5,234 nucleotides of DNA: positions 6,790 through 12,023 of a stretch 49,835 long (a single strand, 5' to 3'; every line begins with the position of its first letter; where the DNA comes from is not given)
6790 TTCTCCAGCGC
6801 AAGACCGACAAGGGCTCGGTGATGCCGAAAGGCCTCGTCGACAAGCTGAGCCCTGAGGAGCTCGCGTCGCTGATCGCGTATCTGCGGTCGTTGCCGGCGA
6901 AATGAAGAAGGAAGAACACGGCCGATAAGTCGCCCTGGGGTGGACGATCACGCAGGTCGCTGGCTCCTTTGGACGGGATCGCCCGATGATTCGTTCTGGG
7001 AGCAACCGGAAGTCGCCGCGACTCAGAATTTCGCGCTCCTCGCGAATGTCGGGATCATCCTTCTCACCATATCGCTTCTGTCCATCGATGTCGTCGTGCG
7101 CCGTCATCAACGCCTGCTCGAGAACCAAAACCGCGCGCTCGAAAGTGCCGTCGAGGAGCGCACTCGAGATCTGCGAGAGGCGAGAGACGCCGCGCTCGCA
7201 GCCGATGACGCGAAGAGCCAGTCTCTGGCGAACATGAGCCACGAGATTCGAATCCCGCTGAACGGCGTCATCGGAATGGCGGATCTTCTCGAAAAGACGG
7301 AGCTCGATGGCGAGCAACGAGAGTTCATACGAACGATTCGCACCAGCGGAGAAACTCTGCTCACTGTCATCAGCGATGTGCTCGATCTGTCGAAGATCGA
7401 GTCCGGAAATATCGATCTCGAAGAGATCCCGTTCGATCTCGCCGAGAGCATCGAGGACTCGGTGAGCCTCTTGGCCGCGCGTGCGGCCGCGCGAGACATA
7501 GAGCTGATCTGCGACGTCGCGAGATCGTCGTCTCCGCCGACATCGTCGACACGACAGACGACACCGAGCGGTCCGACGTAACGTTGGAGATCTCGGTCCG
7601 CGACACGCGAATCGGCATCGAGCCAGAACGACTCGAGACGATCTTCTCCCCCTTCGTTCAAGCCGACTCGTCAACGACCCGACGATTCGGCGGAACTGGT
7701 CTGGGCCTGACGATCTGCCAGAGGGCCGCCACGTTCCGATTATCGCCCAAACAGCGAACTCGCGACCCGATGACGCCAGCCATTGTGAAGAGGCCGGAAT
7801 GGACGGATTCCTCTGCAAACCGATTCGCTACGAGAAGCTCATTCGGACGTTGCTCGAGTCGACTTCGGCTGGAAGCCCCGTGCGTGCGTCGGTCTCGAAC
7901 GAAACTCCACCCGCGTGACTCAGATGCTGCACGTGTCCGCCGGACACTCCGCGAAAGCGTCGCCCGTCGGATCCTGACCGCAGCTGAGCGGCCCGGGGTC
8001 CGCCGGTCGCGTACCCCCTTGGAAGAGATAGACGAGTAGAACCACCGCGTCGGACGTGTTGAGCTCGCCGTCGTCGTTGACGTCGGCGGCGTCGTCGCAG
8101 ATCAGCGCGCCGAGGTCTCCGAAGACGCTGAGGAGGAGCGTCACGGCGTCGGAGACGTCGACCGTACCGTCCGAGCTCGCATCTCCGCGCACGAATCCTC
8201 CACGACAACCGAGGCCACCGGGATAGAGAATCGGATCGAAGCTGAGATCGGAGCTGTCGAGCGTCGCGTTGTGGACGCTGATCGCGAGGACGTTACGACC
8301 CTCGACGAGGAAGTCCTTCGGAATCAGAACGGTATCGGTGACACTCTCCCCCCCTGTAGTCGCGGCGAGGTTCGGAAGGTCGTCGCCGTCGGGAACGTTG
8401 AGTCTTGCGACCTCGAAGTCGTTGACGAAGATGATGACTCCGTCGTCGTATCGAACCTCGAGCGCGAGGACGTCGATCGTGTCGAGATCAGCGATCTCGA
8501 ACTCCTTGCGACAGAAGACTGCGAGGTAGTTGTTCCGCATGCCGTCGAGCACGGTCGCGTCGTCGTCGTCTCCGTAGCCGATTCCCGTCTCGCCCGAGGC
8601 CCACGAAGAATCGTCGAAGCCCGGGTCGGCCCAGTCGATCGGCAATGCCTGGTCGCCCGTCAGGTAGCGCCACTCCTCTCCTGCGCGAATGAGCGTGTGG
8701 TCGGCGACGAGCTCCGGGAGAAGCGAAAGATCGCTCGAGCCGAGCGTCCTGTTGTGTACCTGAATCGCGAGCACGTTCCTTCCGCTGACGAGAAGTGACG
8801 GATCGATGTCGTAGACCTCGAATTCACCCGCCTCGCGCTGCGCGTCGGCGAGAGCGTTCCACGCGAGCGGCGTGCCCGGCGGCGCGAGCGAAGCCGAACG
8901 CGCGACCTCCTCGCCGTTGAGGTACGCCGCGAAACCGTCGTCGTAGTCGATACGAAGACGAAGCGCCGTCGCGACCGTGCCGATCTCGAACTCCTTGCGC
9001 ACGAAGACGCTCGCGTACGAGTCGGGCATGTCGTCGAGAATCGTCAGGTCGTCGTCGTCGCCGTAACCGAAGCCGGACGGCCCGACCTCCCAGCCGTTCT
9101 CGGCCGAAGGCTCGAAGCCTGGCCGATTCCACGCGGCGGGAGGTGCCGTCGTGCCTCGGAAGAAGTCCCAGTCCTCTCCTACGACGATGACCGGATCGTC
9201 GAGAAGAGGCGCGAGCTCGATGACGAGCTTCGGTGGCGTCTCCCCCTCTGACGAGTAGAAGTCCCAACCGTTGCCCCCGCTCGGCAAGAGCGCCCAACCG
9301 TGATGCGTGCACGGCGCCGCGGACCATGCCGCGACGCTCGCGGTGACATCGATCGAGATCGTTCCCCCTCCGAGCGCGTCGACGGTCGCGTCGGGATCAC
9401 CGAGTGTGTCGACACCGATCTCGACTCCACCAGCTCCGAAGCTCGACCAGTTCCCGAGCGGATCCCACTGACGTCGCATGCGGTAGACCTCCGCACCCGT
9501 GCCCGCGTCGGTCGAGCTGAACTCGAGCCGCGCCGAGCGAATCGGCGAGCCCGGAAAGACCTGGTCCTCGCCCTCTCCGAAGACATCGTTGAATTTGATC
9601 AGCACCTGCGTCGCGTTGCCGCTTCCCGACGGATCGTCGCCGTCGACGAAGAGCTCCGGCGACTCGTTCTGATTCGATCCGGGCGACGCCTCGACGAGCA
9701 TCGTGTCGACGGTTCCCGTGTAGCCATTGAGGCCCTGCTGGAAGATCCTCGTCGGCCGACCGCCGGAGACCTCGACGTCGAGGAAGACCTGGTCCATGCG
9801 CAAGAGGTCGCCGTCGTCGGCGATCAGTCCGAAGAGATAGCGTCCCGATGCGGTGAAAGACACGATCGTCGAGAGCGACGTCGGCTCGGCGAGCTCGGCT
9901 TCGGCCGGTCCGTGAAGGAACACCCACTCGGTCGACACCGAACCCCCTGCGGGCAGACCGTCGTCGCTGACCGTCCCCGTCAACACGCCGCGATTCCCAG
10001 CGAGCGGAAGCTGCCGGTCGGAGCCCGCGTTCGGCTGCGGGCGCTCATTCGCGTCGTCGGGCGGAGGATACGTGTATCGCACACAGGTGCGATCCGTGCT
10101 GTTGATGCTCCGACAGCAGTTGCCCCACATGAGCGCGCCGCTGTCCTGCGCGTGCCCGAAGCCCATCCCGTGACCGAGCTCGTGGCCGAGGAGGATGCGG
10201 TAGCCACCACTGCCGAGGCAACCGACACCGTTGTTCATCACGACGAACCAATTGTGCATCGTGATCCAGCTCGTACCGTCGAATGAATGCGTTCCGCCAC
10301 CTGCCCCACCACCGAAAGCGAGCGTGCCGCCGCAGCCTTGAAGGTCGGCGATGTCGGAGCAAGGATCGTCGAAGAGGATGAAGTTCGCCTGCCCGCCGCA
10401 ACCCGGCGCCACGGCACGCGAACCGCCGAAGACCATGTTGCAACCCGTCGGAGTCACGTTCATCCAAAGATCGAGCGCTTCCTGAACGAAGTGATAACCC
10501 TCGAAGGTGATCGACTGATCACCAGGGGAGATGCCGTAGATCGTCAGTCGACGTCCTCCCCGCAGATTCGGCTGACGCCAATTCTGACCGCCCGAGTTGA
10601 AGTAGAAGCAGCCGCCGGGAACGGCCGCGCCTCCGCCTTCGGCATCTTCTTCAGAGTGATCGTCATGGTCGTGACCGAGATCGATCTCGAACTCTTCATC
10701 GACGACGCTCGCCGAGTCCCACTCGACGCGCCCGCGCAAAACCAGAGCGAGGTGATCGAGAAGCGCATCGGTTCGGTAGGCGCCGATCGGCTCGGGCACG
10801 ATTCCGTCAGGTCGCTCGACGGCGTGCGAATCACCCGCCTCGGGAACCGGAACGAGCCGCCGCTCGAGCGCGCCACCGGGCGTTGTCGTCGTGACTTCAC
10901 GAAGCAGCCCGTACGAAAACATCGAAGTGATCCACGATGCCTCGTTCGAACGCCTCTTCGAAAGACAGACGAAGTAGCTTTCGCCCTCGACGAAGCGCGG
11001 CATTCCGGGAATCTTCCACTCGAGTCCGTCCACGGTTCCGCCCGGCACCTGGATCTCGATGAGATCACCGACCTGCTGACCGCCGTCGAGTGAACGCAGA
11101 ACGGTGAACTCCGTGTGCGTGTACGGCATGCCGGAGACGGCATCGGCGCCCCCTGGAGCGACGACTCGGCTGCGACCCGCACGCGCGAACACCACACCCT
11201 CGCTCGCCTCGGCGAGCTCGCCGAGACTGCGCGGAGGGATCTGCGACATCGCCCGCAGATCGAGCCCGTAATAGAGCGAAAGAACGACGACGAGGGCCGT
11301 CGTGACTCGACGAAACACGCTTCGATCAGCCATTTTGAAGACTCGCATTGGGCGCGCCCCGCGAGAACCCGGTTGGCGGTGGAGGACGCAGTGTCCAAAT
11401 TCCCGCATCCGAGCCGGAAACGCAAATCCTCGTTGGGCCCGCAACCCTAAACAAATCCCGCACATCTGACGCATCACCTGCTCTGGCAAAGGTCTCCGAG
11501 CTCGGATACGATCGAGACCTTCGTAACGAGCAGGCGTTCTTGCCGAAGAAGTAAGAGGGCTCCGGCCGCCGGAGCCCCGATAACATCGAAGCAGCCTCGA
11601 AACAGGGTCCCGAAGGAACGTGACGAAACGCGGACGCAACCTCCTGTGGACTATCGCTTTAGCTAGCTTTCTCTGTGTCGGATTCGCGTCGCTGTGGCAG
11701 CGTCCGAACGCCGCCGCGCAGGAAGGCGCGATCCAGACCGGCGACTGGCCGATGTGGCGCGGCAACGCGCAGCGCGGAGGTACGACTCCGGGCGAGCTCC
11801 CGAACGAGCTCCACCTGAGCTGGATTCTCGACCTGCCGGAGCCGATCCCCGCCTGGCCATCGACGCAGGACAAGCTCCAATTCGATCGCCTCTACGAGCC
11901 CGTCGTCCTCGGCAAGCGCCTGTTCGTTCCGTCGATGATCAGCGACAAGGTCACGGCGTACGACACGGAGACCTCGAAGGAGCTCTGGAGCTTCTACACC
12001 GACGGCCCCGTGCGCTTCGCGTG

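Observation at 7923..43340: A shared F-x-R-G-D dockerin-like tail with conserved cysteines marks four giant secreted proteins and one orphan fragment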

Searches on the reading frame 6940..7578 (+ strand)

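Call 21: search_protein_families(library=pfam, proteins=[window:6940-7578:+], max_evalue=0.01)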
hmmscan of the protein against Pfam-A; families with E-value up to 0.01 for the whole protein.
window:6940-7578:+ (213 aa): 1 family
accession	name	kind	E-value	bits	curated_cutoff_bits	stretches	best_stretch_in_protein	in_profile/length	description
PF00512.31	HisKA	-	7.8e-21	74.3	26.9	1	91-156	1-66/66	His Kinase A (phospho-acceptor) domain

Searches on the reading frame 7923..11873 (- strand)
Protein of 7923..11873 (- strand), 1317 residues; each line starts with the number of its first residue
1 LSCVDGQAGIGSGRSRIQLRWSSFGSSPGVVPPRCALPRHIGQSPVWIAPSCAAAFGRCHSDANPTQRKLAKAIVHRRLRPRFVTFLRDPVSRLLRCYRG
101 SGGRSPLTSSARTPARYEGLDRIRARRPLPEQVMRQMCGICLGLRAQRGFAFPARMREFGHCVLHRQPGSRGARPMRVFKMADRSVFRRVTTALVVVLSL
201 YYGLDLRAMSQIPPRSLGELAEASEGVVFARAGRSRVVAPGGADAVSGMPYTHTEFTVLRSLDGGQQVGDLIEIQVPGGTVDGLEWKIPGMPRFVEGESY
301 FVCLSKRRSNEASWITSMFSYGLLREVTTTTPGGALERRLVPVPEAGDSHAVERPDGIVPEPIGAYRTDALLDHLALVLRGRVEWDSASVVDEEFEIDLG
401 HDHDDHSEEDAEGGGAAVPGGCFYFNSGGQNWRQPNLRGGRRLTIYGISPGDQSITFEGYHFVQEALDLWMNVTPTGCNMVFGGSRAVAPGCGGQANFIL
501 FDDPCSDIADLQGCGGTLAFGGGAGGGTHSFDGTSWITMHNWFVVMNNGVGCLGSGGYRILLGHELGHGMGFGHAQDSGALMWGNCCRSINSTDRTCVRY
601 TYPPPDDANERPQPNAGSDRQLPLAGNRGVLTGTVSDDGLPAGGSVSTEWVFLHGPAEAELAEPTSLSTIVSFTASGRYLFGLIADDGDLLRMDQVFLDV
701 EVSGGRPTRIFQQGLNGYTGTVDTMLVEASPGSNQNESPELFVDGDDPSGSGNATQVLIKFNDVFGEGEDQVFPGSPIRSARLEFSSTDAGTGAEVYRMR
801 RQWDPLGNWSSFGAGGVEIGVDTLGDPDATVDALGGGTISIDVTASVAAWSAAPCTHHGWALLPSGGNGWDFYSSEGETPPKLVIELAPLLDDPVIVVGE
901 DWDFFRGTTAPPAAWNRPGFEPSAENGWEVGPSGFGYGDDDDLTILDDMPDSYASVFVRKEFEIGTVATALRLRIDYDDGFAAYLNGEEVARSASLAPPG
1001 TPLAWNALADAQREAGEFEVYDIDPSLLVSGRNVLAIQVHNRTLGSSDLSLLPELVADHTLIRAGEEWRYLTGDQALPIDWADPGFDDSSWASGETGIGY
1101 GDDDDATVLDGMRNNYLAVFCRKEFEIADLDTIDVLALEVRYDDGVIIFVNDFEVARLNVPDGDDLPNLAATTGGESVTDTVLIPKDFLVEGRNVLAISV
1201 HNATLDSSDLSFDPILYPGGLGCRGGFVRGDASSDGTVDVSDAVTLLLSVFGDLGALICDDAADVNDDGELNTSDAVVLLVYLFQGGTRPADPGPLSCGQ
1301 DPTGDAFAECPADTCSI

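Call 9: search_protein_families(library=pfam, proteins=[window:7923-11873:-], max_evalue=0.01)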
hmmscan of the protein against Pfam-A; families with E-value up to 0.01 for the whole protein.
window:7923-11873:- (1317 aa): 3 families
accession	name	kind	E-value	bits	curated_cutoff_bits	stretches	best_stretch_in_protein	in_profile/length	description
PF22352.2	K319L-like_PKD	-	1.6e-05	25.3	27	1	616-689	1-72/84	K319L-like, PKD domain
PF00413.30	Peptidase_M10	-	0.0058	17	24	0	502-583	58-133/159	Matrixin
PF00404.24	Dockerin_1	-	0.0078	16.8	22.9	0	1230-1283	2-56/57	Dockerin type I domain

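Call 10: search_protein_families(library=ncbifam, proteins=[window:7923-11873:-], max_evalue=0.1)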
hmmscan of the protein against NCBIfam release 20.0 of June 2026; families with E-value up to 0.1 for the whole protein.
window:7923-11873:- (1317 aa): 4 families
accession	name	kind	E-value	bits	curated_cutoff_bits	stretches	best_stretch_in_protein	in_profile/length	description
NF033679.1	DNRLRE_dom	domain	1.8e-12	47.6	34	1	723-886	2-164/164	DNRLRE domain-containing protein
NF041573.1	rhamnosid_Stmyc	equivalog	2.3e-09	35.6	1720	1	955-1109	155-295/1028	alpha-L-rhamnosidase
NF041578.1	betaarabinsidaseHypBA2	equivalog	2.5e-07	28.5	3200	1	630-696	1060-1128/1709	beta-L-arabinobiosidase HypBA2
NF049990.1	CellobisidaseCelK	equivalog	0.016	13.4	1700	1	1226-1284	826-883/889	cellulose 1,4-beta-cellobiosidase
